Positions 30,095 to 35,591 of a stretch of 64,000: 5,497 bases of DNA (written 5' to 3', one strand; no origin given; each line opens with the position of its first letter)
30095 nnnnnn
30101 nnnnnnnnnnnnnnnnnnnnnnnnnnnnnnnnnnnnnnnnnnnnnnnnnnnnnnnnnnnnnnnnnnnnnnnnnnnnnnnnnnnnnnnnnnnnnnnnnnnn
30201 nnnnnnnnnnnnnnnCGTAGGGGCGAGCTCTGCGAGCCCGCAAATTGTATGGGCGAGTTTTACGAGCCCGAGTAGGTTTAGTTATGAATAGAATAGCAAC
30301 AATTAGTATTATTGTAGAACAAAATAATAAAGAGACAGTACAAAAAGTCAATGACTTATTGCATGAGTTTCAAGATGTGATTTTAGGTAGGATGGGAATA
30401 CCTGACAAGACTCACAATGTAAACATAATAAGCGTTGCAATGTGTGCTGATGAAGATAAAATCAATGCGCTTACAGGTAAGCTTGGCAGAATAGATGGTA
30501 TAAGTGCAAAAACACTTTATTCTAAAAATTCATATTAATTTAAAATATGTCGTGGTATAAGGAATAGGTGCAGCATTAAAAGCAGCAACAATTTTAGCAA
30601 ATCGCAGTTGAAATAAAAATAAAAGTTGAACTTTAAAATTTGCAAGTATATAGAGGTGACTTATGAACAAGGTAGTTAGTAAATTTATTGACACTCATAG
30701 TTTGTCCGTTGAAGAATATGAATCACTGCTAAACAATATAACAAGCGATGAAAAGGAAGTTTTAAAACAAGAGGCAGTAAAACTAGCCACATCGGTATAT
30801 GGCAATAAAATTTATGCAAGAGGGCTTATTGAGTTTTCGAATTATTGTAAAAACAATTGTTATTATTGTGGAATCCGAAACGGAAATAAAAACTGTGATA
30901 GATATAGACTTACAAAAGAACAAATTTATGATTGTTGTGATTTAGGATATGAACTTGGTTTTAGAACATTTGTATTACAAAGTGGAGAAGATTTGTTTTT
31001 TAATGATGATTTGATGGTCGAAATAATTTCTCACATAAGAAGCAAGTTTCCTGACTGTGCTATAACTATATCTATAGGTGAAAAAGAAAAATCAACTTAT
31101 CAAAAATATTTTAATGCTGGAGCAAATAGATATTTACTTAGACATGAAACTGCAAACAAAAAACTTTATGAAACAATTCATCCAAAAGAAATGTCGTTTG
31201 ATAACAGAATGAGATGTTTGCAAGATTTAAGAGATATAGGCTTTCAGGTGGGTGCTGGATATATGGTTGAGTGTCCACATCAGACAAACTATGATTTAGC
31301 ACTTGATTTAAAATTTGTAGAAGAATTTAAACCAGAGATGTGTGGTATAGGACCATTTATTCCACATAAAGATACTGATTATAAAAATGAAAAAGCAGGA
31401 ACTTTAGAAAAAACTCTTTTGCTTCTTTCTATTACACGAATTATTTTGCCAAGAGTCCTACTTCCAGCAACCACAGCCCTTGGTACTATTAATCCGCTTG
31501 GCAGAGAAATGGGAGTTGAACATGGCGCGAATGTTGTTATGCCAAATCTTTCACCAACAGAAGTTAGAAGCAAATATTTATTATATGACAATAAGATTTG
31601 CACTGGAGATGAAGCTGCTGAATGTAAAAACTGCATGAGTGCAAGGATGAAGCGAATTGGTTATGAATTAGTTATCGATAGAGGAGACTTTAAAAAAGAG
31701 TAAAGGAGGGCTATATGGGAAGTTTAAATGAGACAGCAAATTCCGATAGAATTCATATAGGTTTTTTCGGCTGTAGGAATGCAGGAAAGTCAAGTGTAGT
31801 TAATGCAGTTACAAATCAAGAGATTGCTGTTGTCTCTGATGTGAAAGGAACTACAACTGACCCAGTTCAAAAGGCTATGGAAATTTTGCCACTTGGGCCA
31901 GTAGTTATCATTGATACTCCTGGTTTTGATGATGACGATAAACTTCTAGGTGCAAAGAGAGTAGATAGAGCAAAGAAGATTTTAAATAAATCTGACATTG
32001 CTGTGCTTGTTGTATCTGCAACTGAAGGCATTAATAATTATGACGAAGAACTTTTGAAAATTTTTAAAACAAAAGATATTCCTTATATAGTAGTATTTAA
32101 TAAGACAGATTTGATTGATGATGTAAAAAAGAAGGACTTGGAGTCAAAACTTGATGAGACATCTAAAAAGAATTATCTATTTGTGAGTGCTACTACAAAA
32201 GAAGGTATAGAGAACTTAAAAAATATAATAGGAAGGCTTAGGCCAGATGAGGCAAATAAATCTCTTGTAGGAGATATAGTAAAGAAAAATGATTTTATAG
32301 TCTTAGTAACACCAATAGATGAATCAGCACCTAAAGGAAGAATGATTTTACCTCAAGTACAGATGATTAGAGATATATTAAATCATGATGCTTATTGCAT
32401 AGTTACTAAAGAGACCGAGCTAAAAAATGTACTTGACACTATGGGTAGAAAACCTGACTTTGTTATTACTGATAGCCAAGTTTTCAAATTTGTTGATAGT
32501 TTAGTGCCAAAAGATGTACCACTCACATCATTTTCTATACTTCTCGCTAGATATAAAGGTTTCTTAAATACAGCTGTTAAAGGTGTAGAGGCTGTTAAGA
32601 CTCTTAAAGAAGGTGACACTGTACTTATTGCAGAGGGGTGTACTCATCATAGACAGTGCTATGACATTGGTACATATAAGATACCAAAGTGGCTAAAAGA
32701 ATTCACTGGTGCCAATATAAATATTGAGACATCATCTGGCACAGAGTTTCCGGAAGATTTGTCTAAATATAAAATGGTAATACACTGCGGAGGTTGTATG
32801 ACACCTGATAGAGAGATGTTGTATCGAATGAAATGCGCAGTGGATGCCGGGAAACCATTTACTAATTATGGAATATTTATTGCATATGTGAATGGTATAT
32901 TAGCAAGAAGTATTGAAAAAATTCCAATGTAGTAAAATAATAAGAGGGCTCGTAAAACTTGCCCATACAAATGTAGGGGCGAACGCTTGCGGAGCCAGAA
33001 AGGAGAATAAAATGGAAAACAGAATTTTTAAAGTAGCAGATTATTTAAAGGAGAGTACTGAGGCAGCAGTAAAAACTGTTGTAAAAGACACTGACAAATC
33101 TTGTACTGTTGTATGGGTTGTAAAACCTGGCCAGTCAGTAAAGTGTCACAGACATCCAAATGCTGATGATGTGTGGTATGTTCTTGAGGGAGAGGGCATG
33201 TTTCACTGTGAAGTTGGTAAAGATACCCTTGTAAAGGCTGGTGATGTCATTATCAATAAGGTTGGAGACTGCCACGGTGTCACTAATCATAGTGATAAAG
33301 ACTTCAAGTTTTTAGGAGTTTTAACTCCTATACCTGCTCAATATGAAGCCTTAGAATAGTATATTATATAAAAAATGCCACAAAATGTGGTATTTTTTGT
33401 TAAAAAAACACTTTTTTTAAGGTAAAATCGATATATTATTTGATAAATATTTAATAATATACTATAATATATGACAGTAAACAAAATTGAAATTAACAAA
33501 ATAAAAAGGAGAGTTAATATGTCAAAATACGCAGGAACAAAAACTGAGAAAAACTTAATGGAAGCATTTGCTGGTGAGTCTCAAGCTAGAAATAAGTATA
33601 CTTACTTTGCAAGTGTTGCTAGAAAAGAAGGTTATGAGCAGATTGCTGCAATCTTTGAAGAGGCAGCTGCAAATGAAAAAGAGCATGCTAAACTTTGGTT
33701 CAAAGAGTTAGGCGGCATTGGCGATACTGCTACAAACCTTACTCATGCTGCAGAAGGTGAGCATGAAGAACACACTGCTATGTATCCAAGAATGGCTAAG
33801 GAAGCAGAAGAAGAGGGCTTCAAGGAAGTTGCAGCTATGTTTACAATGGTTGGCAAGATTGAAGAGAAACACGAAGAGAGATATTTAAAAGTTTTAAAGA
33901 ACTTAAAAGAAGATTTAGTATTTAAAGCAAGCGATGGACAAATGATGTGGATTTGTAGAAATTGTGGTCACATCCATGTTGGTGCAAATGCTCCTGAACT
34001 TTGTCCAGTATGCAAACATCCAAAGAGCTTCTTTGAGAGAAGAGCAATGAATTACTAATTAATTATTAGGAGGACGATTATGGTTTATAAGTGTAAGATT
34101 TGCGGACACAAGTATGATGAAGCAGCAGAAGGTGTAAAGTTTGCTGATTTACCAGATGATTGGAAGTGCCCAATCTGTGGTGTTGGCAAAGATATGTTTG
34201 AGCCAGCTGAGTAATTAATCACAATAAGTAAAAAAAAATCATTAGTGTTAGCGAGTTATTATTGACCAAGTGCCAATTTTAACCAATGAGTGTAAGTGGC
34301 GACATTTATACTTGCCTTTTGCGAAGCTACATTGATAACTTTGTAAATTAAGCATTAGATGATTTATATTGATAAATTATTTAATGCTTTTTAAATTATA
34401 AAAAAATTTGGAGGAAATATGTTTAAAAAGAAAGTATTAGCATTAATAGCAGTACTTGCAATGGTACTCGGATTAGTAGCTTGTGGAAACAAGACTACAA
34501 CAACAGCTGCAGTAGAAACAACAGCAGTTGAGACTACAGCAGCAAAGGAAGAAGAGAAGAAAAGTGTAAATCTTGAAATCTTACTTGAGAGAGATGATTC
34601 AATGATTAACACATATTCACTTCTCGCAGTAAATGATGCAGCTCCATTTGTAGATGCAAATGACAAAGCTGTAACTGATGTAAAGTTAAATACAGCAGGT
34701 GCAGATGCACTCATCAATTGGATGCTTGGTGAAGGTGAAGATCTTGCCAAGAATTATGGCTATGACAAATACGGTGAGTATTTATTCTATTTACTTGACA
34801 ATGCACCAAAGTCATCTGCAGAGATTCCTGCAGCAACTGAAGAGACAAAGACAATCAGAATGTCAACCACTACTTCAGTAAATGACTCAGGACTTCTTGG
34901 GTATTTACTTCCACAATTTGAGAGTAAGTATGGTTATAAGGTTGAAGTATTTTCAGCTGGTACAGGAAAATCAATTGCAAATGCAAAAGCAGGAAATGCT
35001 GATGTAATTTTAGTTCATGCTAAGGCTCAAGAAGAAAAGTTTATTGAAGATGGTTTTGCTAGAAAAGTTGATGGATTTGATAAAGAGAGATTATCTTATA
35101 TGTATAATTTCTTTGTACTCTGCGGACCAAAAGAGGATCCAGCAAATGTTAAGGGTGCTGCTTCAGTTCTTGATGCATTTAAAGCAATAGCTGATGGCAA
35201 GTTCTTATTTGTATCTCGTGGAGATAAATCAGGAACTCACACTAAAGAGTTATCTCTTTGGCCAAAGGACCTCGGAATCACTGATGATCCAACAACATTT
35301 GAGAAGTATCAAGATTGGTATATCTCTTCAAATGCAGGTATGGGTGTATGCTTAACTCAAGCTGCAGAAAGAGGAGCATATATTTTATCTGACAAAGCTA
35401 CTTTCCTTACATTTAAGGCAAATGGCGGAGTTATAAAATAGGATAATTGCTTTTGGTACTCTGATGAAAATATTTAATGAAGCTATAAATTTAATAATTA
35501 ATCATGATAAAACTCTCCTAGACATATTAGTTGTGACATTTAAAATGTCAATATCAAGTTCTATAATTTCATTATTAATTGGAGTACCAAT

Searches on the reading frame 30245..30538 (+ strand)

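Call 100: search_protein_families(library=pfam, proteins=[window:30245-30538:+], max_evalue=0.001)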
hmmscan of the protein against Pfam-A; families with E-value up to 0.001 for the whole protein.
window:30245-30538:+ (97 aa): 2 families
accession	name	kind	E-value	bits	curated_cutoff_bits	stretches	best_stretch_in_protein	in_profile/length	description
PF21699.3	TM1266-like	-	8.2e-29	99.8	27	1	16-90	1-74/74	Iron-only hydrogenase system regulator, putative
PF08753.17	NikR_C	-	9.1e-06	26.2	22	1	17-88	1-71/77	NikR C terminal nickel binding domain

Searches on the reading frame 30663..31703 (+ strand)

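Call 37: search_protein_families(library=pfam, proteins=[window:30663-31703:+], max_evalue=0.00001)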
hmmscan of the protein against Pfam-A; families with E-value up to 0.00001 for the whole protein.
window:30663-31703:+ (346 aa): 1 family
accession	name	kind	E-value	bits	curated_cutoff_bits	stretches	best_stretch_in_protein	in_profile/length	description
PF04055.27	Radical_SAM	-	2.2e-12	47.9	29.5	1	56-201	1-149/166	Radical SAM superfamily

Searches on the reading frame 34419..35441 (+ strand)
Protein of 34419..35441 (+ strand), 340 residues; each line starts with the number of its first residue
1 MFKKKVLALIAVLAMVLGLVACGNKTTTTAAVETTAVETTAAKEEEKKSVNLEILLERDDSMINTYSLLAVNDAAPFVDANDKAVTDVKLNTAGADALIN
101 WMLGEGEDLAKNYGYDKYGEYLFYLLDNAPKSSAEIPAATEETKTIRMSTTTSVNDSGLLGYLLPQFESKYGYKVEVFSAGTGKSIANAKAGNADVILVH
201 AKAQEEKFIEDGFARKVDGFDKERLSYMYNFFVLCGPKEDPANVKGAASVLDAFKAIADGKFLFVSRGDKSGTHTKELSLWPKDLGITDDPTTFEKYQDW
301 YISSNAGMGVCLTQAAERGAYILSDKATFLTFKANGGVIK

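Call 64: search_protein_families(library=pfam, proteins=[window:34419-35441:+], max_evalue=1e-8)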
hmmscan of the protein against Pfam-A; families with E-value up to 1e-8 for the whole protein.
window:34419-35441:+ (340 aa): 1 family
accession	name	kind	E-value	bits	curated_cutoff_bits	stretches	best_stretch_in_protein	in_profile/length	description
PF12849.12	PBP_like_2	-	1.2e-28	101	27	1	140-334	3-209/267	PBP superfamily domain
